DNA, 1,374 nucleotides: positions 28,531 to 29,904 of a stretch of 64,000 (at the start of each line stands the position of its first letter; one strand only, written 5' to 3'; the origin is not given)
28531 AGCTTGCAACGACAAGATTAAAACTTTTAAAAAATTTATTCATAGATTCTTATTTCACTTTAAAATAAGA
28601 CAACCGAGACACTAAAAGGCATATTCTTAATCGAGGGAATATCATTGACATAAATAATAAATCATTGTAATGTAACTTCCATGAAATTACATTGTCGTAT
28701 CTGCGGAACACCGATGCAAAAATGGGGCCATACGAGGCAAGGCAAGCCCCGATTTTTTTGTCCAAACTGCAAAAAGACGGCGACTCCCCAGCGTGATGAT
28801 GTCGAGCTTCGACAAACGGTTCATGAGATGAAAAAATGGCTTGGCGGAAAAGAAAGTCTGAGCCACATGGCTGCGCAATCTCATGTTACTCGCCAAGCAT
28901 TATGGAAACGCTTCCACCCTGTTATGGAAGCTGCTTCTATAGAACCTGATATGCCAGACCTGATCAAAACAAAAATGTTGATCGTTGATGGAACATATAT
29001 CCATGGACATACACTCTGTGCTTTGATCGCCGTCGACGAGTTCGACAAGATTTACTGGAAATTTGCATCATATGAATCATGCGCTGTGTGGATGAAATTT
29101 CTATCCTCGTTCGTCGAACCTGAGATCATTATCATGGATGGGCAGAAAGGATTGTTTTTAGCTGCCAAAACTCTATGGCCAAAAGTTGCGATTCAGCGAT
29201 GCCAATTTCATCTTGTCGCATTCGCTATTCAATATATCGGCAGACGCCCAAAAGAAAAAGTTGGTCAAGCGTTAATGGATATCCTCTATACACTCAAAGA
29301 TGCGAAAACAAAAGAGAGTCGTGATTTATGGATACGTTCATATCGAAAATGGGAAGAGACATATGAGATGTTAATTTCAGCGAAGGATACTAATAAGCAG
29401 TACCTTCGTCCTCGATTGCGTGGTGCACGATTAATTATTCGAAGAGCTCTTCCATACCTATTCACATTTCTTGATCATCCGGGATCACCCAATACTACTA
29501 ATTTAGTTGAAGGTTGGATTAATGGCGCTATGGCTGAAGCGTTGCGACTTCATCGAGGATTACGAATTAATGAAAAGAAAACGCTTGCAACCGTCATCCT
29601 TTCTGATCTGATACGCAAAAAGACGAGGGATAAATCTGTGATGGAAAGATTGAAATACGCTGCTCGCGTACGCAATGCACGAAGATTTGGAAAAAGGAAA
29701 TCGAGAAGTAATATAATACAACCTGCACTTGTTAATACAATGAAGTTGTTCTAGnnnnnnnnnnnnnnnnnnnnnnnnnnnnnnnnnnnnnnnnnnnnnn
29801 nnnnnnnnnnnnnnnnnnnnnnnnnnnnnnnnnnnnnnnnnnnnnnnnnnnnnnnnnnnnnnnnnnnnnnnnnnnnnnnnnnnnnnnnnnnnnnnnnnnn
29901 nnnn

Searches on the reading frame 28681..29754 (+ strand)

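Call 4: search_protein_families(library=pfam, proteins=[window:28681-29754:+], max_evalue=0.01)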
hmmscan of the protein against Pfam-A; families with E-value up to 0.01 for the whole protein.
window:28681-29754:+ (357 aa): 2 families
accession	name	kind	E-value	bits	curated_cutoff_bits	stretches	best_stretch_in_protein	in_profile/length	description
PF00872.24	Transposase_mut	-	2.3e-09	37.1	21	1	129-238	203-314/379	Transposase, Mutator family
PF10551.15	MULE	-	0.00011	23.1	27.6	1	112-179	31-97/99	MULE transposase domain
